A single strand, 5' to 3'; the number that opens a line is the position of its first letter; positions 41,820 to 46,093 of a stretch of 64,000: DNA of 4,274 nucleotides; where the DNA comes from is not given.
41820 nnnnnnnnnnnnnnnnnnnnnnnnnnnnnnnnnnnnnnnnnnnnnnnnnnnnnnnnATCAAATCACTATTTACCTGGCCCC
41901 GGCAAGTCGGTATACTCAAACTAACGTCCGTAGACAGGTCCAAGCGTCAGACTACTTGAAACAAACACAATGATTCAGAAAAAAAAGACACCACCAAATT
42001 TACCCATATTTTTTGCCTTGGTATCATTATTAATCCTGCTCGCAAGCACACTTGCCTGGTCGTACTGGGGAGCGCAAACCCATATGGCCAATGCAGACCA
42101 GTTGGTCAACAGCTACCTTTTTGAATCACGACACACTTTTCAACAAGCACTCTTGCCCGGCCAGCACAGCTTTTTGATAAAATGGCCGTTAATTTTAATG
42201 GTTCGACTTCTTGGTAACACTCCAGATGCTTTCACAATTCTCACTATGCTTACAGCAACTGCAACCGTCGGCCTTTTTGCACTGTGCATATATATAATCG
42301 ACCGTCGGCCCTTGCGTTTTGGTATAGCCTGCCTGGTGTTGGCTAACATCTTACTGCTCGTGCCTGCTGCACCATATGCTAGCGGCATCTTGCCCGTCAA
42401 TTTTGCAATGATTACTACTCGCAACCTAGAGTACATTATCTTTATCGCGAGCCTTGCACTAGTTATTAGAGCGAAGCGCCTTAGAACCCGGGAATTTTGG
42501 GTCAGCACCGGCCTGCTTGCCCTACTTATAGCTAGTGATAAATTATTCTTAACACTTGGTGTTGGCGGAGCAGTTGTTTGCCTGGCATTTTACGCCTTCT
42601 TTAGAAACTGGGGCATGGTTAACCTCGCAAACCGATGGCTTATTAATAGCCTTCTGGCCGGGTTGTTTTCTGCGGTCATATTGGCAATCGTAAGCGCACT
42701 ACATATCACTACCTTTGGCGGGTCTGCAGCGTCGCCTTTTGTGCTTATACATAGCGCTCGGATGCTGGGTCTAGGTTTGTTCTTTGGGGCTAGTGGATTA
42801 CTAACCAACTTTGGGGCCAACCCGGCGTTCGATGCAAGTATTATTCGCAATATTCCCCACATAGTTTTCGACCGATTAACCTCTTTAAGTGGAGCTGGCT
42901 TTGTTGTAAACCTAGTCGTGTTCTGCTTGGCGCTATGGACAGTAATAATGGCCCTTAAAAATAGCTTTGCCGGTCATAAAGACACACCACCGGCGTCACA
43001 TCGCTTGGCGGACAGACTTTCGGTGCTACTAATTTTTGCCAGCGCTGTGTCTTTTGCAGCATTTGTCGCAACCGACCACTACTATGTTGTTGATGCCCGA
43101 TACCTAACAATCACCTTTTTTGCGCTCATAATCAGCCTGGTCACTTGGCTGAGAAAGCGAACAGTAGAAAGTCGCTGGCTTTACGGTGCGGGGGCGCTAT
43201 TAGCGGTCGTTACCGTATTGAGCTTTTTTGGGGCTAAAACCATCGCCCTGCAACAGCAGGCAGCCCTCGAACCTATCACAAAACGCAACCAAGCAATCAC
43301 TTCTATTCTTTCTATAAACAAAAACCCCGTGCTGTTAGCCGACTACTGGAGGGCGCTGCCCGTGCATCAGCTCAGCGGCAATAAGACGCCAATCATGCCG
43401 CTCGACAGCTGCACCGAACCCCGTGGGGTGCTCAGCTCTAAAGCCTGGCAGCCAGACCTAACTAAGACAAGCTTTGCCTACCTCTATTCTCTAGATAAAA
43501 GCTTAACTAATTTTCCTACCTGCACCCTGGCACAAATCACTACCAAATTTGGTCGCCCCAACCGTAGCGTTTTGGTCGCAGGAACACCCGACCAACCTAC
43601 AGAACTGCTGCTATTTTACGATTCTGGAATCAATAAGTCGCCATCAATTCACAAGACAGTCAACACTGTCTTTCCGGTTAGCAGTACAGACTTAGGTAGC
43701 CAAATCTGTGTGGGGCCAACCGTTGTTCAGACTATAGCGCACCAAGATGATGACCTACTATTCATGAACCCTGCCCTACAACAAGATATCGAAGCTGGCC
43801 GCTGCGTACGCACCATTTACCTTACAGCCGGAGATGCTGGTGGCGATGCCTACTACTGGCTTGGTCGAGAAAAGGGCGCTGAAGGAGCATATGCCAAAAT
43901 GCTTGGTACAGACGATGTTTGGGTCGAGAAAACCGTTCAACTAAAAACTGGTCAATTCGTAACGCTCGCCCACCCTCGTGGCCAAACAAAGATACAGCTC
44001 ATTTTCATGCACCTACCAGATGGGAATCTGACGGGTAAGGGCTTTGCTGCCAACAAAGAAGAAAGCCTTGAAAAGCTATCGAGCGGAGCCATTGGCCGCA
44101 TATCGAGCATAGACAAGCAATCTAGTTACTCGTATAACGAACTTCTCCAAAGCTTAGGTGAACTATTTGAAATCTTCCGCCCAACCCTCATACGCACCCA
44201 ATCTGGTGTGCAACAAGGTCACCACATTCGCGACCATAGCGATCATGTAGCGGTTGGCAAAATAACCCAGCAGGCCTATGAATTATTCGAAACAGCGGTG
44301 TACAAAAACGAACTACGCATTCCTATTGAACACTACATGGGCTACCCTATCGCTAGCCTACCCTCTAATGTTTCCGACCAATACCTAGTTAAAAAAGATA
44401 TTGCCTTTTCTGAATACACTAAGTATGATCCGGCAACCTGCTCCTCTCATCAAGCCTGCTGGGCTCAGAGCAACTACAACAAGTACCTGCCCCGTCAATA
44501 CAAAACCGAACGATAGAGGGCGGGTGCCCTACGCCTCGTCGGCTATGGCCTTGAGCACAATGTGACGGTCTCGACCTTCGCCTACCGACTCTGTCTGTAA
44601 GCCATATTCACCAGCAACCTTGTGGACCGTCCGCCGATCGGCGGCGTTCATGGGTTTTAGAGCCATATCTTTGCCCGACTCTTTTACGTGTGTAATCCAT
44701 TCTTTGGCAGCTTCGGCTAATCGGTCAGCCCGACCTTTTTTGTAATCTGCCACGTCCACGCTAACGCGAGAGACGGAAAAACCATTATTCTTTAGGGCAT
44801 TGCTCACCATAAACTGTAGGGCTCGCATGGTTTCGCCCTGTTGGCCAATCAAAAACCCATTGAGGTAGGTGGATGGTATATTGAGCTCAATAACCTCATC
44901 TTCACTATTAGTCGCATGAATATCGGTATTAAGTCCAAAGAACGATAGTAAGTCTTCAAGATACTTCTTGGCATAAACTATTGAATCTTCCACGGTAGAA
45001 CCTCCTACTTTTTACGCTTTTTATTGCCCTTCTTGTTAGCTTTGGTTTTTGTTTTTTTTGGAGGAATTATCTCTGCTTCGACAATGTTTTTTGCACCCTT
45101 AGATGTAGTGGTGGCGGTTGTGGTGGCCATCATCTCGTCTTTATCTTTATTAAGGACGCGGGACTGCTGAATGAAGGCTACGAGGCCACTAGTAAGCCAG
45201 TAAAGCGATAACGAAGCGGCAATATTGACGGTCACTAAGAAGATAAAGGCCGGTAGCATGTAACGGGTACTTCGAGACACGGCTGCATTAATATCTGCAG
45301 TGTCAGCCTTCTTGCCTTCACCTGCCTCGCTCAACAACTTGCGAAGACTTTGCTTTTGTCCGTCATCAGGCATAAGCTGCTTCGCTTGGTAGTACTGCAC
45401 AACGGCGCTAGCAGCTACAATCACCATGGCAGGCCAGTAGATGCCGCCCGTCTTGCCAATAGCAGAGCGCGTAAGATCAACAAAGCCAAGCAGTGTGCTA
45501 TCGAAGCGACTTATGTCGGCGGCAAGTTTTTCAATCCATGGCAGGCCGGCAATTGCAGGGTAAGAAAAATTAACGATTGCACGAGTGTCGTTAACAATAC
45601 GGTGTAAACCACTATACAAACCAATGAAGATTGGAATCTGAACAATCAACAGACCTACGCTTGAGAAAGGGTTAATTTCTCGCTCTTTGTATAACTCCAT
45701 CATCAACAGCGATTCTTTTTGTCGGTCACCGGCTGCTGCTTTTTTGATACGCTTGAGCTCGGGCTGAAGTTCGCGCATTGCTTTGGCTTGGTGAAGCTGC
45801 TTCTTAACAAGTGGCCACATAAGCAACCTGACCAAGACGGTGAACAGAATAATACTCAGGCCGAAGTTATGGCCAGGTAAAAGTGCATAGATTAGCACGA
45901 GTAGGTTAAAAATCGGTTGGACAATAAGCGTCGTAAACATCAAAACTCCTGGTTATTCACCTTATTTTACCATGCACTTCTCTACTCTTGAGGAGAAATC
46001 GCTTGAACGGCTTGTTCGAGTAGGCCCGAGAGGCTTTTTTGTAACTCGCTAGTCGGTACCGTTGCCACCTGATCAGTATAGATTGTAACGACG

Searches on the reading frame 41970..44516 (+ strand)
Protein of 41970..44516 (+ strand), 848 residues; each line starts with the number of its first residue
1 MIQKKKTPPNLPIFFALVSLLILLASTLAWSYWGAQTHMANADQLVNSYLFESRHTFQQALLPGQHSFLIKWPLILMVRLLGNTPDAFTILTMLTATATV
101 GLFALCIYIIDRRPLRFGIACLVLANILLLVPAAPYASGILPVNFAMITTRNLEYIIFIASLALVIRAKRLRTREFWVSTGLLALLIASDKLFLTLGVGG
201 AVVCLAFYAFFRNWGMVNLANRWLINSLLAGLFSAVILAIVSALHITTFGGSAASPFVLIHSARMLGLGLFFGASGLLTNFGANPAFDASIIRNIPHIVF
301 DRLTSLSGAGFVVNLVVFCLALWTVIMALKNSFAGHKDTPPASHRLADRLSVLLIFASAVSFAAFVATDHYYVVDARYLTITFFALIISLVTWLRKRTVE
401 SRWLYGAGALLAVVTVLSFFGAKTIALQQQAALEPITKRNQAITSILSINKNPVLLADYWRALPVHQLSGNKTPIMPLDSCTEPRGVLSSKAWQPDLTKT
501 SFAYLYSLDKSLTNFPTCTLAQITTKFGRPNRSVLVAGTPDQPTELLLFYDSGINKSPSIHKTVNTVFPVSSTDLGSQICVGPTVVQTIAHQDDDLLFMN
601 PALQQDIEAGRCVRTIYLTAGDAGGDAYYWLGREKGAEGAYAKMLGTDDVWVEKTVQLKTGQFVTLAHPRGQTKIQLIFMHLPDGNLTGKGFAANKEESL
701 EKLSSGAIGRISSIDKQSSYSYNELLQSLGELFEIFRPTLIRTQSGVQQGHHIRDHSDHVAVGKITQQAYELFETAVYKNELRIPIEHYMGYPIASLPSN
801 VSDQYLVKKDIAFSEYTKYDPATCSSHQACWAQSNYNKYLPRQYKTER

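Call 50: search_protein_families(library=pfam, proteins=[window:41970-44516:+], max_evalue=0.001)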
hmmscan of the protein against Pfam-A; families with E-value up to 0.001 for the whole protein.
window:41970-44516:+ (848 aa): 1 family
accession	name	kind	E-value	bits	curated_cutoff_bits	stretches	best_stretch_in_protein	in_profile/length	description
PF02585.22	PIG-L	-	9.5e-13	49.2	28.2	1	589-770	4-129/129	GlcNAc-PI de-N-acetylase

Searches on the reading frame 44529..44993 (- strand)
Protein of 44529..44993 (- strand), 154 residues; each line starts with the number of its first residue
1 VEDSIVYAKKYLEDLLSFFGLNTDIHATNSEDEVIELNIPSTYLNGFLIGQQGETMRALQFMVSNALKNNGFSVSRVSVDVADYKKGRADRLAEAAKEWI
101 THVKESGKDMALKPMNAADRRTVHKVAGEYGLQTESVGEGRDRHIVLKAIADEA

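Call 50: search_protein_families(library=pfam, proteins=[window:44529-44993:-], max_evalue=0.001)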
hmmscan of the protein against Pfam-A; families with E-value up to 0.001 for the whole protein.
window:44529-44993:- (154 aa): 2 families
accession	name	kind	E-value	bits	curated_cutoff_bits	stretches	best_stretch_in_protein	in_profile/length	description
PF01424.28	R3H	-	5e-17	62.1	26.8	1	92-148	3-59/60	R3H domain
PF13083.13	KH_KhpA-B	-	2.2e-07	31.1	32.1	1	20-77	17-71/73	KhpA/KhpB, KH domain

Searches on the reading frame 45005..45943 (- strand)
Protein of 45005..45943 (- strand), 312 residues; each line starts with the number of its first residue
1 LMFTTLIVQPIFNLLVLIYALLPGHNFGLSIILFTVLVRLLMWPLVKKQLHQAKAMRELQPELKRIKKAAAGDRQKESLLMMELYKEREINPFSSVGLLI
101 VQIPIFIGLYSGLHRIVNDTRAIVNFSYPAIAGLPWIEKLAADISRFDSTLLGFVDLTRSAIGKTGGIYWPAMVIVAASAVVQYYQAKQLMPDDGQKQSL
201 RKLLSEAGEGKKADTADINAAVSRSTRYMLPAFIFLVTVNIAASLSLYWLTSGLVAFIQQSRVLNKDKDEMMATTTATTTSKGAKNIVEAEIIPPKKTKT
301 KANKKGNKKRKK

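Call 50: search_protein_families(library=pfam, proteins=[window:45005-45943:-], max_evalue=0.001)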
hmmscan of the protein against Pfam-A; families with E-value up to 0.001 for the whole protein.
window:45005-45943:- (312 aa): 1 family
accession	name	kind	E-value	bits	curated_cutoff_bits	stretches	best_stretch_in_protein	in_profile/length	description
PF02096.25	60KD_IMP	-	6.3e-40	137.3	35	1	27-261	1-159/163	60Kd inner membrane protein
